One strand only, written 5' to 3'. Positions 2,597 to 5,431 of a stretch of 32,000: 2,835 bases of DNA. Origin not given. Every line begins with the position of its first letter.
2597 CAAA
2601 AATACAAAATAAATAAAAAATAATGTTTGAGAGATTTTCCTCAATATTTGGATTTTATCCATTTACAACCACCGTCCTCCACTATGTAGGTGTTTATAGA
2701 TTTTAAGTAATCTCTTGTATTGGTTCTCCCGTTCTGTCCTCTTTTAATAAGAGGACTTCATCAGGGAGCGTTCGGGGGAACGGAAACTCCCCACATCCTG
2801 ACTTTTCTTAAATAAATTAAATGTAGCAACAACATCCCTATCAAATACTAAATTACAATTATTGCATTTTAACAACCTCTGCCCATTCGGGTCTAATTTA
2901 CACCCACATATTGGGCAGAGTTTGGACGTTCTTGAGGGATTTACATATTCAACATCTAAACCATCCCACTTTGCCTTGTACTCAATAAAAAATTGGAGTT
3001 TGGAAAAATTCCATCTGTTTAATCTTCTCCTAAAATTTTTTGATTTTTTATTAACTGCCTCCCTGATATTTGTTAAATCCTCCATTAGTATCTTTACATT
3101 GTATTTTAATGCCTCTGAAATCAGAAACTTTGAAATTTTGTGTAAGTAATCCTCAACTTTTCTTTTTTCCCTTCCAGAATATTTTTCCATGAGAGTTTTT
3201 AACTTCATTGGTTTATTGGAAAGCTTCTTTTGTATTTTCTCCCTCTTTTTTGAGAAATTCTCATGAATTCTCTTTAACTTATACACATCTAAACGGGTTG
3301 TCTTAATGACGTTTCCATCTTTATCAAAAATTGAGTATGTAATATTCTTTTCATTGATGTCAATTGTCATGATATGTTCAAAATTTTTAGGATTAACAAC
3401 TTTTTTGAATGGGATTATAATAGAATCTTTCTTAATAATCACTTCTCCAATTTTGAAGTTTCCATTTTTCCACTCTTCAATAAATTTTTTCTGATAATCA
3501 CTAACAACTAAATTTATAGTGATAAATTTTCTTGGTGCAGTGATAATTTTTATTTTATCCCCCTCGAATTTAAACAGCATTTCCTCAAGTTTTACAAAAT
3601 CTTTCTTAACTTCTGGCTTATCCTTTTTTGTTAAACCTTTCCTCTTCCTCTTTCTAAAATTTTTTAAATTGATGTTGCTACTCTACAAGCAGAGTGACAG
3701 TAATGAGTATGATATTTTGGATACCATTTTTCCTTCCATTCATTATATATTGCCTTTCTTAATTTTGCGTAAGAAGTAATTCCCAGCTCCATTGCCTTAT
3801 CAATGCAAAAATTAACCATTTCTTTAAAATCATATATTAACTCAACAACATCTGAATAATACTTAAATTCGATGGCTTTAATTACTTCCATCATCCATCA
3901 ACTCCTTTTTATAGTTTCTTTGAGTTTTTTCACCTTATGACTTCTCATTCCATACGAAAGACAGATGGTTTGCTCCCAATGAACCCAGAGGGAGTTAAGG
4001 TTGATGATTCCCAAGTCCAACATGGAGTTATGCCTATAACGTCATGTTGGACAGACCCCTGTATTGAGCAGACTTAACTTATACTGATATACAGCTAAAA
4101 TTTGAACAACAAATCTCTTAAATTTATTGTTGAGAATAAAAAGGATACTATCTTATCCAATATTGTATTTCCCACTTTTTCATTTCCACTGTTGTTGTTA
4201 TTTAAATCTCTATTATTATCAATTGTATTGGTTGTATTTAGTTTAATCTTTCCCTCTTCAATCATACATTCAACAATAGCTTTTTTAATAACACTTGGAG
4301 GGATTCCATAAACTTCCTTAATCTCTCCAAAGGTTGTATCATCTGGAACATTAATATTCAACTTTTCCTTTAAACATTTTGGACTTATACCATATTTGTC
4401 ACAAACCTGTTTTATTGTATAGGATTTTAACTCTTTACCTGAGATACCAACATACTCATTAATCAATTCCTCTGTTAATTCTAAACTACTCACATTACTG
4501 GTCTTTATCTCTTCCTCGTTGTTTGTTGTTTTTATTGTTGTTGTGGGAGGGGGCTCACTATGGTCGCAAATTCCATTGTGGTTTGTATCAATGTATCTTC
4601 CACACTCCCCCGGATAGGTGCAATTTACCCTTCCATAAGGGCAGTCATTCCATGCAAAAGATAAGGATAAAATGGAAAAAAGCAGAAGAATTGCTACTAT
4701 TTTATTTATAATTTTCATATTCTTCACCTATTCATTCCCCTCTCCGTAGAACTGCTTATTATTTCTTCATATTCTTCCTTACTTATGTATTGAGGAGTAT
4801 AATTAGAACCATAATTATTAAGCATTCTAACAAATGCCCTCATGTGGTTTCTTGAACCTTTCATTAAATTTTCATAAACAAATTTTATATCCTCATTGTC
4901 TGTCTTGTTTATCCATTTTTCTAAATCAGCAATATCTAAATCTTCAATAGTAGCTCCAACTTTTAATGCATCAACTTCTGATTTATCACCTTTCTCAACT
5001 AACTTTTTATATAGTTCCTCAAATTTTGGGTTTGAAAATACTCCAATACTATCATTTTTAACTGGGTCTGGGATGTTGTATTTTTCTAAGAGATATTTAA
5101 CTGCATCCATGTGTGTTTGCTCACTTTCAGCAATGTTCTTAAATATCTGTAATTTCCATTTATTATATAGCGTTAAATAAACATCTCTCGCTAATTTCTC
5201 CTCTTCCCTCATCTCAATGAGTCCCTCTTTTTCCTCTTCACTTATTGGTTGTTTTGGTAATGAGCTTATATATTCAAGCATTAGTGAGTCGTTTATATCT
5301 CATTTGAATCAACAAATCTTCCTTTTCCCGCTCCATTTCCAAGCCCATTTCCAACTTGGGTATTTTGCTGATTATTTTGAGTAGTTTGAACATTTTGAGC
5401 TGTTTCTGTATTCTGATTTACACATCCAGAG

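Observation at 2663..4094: TnpB-only IS element with candidate omega-RNA abutting the start of the polyferredoxin-fprA gene string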

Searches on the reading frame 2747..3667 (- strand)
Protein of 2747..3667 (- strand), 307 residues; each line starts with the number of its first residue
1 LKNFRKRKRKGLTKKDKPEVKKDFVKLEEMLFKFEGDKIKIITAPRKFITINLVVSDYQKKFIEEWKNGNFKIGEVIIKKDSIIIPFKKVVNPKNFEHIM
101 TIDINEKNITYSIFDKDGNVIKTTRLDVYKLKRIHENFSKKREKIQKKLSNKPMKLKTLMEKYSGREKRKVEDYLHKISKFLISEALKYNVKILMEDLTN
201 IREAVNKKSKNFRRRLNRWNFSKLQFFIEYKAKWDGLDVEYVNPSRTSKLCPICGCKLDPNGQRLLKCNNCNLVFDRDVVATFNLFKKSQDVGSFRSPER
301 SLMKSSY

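Call 11: search_protein_families(library=pfam, proteins=[window:2747-3667:-], max_evalue=0.01)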
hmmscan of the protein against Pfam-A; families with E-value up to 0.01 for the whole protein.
window:2747-3667:- (307 aa): 3 families
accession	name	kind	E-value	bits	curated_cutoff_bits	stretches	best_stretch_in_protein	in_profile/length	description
PF07282.18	Cas12f1-like_TNB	-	4.9e-19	68.7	26.3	1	221-285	1-60/60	Cas12f1-like, TNB domain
PF01385.25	OrfB_IS605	-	0.0002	22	30.5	1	130-192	45-109/120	Probable transposase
PF20718.2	Med16_bridge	-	0.0055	17.2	24.1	1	132-189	29-86/189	Mediator complex subunit 16, central helical bridge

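Call 12: search_protein_families(library=ncbifam, proteins=[window:2747-3667:-], max_evalue=0.01)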
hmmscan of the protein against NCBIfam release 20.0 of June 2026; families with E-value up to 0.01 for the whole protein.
window:2747-3667:- (307 aa): 6 families
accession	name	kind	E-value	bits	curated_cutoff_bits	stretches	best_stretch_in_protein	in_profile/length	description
NF040570.1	guided_TnpB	subfamily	5.4e-38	131.3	100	1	2-287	86-388/389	RNA-guided endonuclease TnpB family protein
TIGR01766.2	TIGR01766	domain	4.2e-29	100.9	32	1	167-248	1-82/82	IS200/IS605 family accessory protein TnpB-related protein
NF049972.1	CRISPR_Cas12f2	exception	1.3e-23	83.6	450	1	6-289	217-519/524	type V CRISPR-associated effector Cas12f2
NF038281.1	IS200_TnpB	exception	4.3e-14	52.4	425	1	89-288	167-358/360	IS200/IS605 family element RNA-guided endonuclease TnpB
NF038280.1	IS607_TnpB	exception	1.4e-10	40.7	350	1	130-300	240-403/431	IS607 family element RNA-guided endonuclease TnpB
NF042421.1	hydcarot_desat_CrtD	equivalog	0.0084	14.6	500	0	98-213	73-181/487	1-hydroxycarotenoid 3,4-desaturase CrtD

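Call 13: search_solved_structures(query=window:2747-3667:-, max_evalue=0.01, show_alignments=3)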
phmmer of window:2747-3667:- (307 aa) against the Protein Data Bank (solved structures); distinct sequences matched with E-value up to 0.01: 20.
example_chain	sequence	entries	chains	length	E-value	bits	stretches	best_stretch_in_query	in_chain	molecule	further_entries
9nzp_A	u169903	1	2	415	3e-15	59.3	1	99-294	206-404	IS200/IS605 family element transposase accessory protein TnpB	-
9nzo_B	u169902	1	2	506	1.3e-14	57.1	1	151-266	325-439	Cas12f Effector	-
9nzr_A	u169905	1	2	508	1.3e-14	57.1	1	151-266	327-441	Cas12f Nuclease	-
8hr5_A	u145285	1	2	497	3.2e-11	46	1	82-286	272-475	Transposase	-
9nzq_A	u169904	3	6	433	9.1e-11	44.6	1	59-286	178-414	Cas12f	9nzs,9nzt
8j1j_A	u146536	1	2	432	1.3e-08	37.5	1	175-285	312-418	Transposase IS605 OrfB C-terminal domain-containing protein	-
8j3r_A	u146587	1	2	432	1.7e-08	37.1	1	175-285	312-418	Transposase IS605 OrfB C-terminal domain-containing protein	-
7wju_A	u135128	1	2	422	1.7e-08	37.1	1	175-285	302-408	OrfB_Zn_ribbon domain-containing protein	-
8j12_A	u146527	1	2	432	1.7e-08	37.1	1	175-285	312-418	Transposase IS605 OrfB C-terminal domain-containing protein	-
8dzj_A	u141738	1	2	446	1.9e-08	37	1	175-285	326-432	OrfB_Zn_ribbon domain-containing protein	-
8bf8_A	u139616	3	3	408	9.4e-07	31.4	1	136-288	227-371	RNA-guided DNA endonuclease TnpB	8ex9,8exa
8h1j_A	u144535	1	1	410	9.5e-07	31.4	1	136-288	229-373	RNA-guided DNA endonuclease TnpB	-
9b0l_P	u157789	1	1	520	1.3e-06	30.9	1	107-287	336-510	TnpB-like protein L79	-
9i8y_A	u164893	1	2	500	7e-06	28.5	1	152-272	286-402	CRISPR-associated endodeoxyribonuclease Cas12f1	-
7c7l_A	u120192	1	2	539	1.2e-05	27.8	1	104-285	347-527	CRISPR-associated protein Cas14a.1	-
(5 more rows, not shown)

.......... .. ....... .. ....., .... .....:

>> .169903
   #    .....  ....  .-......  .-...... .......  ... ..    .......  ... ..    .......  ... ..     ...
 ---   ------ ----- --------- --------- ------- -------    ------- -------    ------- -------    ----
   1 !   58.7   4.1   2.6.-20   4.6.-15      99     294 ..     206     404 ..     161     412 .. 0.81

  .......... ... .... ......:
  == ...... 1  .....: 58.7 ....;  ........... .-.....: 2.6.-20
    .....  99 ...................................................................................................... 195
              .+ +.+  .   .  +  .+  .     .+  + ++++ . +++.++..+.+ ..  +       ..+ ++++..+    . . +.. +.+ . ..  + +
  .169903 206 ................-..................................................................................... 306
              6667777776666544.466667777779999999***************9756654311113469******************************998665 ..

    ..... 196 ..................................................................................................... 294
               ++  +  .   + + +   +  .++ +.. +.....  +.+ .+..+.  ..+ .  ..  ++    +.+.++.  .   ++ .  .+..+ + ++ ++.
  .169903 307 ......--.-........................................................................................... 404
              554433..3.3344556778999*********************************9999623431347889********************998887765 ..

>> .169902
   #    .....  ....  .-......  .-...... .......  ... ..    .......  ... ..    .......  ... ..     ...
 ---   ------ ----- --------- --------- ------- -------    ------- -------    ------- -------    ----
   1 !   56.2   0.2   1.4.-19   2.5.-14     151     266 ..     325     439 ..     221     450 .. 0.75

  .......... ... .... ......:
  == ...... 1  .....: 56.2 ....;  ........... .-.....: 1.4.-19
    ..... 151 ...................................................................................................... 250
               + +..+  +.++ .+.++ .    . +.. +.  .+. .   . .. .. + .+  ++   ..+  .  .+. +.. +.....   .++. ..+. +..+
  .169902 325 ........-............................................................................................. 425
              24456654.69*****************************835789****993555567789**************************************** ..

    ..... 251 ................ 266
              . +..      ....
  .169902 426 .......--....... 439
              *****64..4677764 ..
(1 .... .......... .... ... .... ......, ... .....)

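Call 15: find_homologous_proteins(query=window:2747-3667:-, max_evalue=1e-20)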
Query window:2747-3667:- (307 aa): 249 proteins with E <= 1e-20 among 1294 candidates; the best 120 are listed.
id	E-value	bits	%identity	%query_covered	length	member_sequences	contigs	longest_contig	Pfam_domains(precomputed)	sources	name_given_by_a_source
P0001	2.0e-178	610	100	91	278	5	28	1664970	PF07282.19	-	-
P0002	2.8e-174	596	91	97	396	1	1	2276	PF27234.1,PF07282.19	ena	-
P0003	3.7e-174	596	90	97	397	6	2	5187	PF27234.1,PF07282.19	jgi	jgi:putative transposase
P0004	4.8e-174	595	89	98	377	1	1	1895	PF27234.1,PF07282.19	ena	-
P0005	1.3e-137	476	70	97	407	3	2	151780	PF27234.1,PF07282.19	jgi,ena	-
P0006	5.8e-137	474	69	97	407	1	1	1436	PF27234.1,PF07282.19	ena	-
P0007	1.4e-136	472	71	97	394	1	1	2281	PF27234.1,PF07282.19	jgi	-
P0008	1.5e-135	469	67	97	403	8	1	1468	PF27234.1,PF07282.19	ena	-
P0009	2.6e-135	468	67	97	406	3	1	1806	PF27234.1,PF07282.19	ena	-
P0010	2.5e-134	465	69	97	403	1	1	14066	PF27234.1,PF07282.19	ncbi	ncbi:MAG: RNA-guided endonuclease InsQ/TnpB family protein [Candidatus Methanospirareceae archaeon]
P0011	2.7e-134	465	70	97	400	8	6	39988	PF27234.1,PF07282.19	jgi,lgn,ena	-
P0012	4.0e-134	464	69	97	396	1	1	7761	PF27234.1,PF07282.19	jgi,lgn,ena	-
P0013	5.7e-134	464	68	97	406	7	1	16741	PF27234.1,PF07282.19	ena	-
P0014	2.1e-133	462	68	97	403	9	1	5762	PF27234.1,PF07282.19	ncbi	-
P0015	3.9e-133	461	69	97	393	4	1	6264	PF27234.1,PF07282.19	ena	-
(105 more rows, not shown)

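Call 18: find_related_loci(query=A1, collection=metagenome_contigs, flank=2500)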
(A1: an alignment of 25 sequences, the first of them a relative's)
Query A1 (397 aa) in metagenome_contigs; peptide patterns used: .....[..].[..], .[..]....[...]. (x = any residue, [..] = any of these).
432 stretches matched a pattern; 124 encode a relative of the query (tblastn E <= 1e-3); the best 80 are kept; 80 distinct loci.
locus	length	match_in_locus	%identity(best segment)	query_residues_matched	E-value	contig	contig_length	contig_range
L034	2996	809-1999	100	1-397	0e+0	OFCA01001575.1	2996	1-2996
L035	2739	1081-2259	72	2-396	0e+0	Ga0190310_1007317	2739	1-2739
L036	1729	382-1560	69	2-396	0e+0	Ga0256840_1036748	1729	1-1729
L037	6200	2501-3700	68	1-396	0e+0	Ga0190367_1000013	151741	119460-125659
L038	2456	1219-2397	68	2-396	0e+0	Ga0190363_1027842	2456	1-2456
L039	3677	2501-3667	70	2-394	0e+0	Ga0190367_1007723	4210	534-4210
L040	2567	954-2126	69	2-394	0e+0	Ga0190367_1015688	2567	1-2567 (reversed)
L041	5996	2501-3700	66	1-396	0e+0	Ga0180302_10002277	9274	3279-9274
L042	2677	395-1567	69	2-394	0e+0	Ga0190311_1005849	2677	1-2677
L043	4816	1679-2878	66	1-396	0e+0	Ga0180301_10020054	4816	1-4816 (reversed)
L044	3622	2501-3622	69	2-377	0e+0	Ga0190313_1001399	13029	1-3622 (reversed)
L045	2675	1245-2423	63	2-394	0e+0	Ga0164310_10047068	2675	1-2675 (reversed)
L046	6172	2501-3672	65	2-396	4e-172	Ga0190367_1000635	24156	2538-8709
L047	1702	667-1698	68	2-345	0e+0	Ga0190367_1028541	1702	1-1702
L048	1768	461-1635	69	2-394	0e+0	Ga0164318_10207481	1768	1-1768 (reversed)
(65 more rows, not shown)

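Call 49: search_protein_families(library=pfam, proteins=[L034:169-822:+], max_evalue=0.001)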
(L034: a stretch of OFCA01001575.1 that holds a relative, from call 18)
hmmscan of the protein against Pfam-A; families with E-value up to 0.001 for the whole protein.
L034:169-822:+ (218 aa): 4 families
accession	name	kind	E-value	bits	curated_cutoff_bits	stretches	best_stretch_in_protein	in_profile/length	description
PF00239.26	Resolvase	-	1.8e-23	83.7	23.3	1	68-202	1-136/145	Resolvase, N terminal domain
PF12728.13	HTH_17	-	7.7e-13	48.9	27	1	7-54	1-47/51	Helix-turn-helix domain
PF00376.29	MerR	-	1.1e-09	38.4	28.2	1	11-44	3-37/38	MerR family regulatory protein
PF13411.12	MerR_1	-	6.7e-08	33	21.6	1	8-53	1-46/69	MerR HTH family regulatory protein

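Call 65: list_cluster_members(proteins=[P0001, P0003])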
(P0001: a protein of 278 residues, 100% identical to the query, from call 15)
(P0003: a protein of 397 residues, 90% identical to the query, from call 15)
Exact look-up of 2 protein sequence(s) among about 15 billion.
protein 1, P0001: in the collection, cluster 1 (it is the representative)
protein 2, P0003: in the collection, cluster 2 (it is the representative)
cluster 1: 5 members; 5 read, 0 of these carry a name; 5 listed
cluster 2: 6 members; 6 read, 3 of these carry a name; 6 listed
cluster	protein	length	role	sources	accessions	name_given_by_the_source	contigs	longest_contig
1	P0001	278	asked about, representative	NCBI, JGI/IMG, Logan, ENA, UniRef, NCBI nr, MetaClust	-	-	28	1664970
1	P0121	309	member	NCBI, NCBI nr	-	-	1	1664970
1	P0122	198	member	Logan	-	-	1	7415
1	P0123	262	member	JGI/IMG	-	-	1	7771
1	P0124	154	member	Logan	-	-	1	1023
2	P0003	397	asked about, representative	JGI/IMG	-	putative transposase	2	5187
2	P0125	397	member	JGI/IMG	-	putative transposase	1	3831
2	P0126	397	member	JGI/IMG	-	putative transposase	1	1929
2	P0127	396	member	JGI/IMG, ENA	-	-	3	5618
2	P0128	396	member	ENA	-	-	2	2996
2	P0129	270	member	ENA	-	-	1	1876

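Call 66: find_encoding_contigs(protein=P0001, flank=1500, max_places=10)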
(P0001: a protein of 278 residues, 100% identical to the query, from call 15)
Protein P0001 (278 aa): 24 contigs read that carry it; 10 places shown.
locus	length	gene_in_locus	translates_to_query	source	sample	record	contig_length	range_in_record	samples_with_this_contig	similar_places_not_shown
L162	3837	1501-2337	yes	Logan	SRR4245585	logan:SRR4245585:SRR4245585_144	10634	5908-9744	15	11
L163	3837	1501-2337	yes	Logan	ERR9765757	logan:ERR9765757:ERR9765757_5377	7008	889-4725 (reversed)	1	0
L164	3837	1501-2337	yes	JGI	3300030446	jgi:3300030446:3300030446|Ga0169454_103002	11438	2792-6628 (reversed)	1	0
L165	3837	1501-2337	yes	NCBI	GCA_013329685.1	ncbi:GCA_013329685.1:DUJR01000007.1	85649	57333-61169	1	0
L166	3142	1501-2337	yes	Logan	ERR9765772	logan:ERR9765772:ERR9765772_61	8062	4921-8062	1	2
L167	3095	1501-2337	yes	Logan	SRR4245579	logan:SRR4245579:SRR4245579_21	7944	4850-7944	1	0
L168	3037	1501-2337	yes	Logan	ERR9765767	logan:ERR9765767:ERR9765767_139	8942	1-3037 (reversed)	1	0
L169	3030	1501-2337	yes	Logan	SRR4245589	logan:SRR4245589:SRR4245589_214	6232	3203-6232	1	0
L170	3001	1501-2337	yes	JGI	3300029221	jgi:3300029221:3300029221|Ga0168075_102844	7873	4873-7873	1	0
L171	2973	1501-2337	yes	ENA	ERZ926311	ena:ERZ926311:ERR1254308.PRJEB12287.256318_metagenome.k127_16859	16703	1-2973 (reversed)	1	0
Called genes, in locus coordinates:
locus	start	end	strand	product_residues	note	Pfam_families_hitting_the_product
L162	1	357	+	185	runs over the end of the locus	PF09968:DUF2202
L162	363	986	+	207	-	PF27309:MJ0753_N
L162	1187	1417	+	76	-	PF27234:MJ0013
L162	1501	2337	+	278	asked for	PF07282:Cas12f1-like_TNB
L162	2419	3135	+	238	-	PF12801:Fer4_5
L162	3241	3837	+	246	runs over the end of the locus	PF12801:Fer4_5, PF00037:Fer4 (faint), PF12801:Fer4_5 (weak), PF12837:Fer4_6 (faint), PF12838:Fer4_7 (weak), PF14697:Fer4_21 (faint), PF13237:Fer4_10 (weak)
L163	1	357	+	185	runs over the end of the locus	PF09968:DUF2202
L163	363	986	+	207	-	PF27309:MJ0753_N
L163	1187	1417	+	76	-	PF27234:MJ0013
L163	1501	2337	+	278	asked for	PF07282:Cas12f1-like_TNB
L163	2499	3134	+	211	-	PF12801:Fer4_5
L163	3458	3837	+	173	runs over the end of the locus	PF12801:Fer4_5, PF12837:Fer4_6 (faint), PF12801:Fer4_5 (weak), PF12838:Fer4_7 (weak), PF14697:Fer4_21 (faint), PF00037:Fer4 (weak), PF13237:Fer4_10 (weak)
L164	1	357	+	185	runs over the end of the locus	PF09968:DUF2202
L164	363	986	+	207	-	PF27309:MJ0753_N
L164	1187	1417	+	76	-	PF27234:MJ0013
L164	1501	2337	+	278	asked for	PF07282:Cas12f1-like_TNB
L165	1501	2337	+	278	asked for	PF07282:Cas12f1-like_TNB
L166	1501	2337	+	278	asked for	PF07282:Cas12f1-like_TNB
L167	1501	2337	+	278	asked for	PF07282:Cas12f1-like_TNB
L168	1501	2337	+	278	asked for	PF07282:Cas12f1-like_TNB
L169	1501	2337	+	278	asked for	PF07282:Cas12f1-like_TNB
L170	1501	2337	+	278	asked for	PF07282:Cas12f1-like_TNB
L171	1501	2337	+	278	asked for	PF07282:Cas12f1-like_TNB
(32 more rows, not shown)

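Call 74: find_related_loci(query=A1, collection=genome_contigs, flank=1500)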
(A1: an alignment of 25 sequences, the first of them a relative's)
Query A1 (397 aa) in genome_contigs; peptide patterns used: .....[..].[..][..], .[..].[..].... (x = any residue, [..] = any of these).
149 stretches matched a pattern; 12 encode a relative of the query (tblastn E <= 1e-3); 12 distinct loci.
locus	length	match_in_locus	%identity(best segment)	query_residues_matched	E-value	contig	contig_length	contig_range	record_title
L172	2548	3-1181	68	2-396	0e+0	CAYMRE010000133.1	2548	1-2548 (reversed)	MAG TPA_asm: uncultured archaeon isolate binchicken_co291_110 genome assembly, contig: NODE_23085_length_2548_cov_26.432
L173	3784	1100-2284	65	2-394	3e-180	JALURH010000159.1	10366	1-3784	MAG: Thermofilaceae archaeon isolate S146_metabat2_scaf2bin.035_VB S146_NODE_4196_length_10366_cov_2.618127, whole genom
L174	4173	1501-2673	68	2-394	4e-174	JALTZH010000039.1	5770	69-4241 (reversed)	MAG: archaeon isolate S141_metabat2_scaf2bin.124 S141_NODE_16006_length_5770_cov_4.774234, whole genome shotgun sequence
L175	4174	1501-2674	60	2-394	6e-143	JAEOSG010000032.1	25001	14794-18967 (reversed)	MAG: Candidatus Baldrarchaeota archaeon isolate Yap30.bin4.67 contig_256, whole genome shotgun sequence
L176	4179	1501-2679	51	2-397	8e-123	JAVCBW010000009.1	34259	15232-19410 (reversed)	MAG: Thermoproteota archaeon isolate Kor3 Kor3_290, whole genome shotgun sequence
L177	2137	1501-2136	66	2-213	1e-99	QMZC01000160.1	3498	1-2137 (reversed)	MAG: Archaeoglobales archaeon isolate B5_G16 B5_Guay16_scaffold_34506, whole genome shotgun sequence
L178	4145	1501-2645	45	1-390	6e-85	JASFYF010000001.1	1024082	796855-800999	MAG: Candidatus Nezhaarchaeota archaeon isolate JZ-3_D_bin_91 NODE_1_length_1024082_cov_4.633993, whole genome shotgun s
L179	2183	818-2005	38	2-389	1e-83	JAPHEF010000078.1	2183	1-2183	MAG: Candidatus Alkanophaga liquidiphilum isolate MCA70_species_2 c_000000000078, whole genome shotgun sequence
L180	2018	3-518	61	176-371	1e-75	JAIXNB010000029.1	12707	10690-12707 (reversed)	MAG: Nanoarchaeota archaeon isolate MC-1 k151_74534_flAG_1_mulTi_17_0000_len_12707, whole genome shotgun sequence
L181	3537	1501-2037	57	176-354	7e-62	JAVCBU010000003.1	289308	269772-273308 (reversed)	MAG: Thermoproteota archaeon isolate Kor1 Kor1_4, whole genome shotgun sequence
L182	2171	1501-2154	46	1-229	4e-55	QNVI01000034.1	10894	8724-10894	MAG: Candidatus Methanomethylicota archaeon isolate WYZ-LMO11 Verstraetearchaeota_archaeon_WYZ-LMO11_contig-34, whole ge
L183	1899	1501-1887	53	1-129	4e-39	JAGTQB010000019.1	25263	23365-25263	MAG: Candidatus Bathyarchaeota archaeon isolate JZ_bin_23 JZ_bin_23_NODE_19, whole genome shotgun sequence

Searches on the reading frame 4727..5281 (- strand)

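Call 11: search_protein_families(library=pfam, proteins=[window:4727-5281:-], max_evalue=0.01)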
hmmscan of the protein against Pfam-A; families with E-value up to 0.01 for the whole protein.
window:4727-5281:- (185 aa): 5 families
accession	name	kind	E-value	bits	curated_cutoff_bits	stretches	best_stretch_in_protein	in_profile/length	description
PF09968.15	DUF2202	-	3.8e-67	225.6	22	1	17-177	1-161/162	Uncharacterized protein domain (DUF2202)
PF24692.1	DUF7659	-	6.6e-05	23.4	27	1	81-165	21-105/135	Family of unknown function (DUF7659)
PF02915.23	Rubrerythrin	-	0.0011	19.8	22.8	0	28-152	10-135/137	Rubrerythrin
PF06175.17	MiaE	-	0.0022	18.3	27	1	46-168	63-182/199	tRNA-(MS[2]IO[6]A)-hydroxylase (MiaE)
PF12583.14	TPPII_C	-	0.0043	18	27.7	0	122-160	24-62/69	Tripeptidyl peptidase II, C-terminal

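Call 12: search_protein_families(library=ncbifam, proteins=[window:4727-5281:-], max_evalue=0.01)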
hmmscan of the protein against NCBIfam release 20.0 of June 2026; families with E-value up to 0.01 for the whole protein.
window:4727-5281:- (185 aa): 0 families
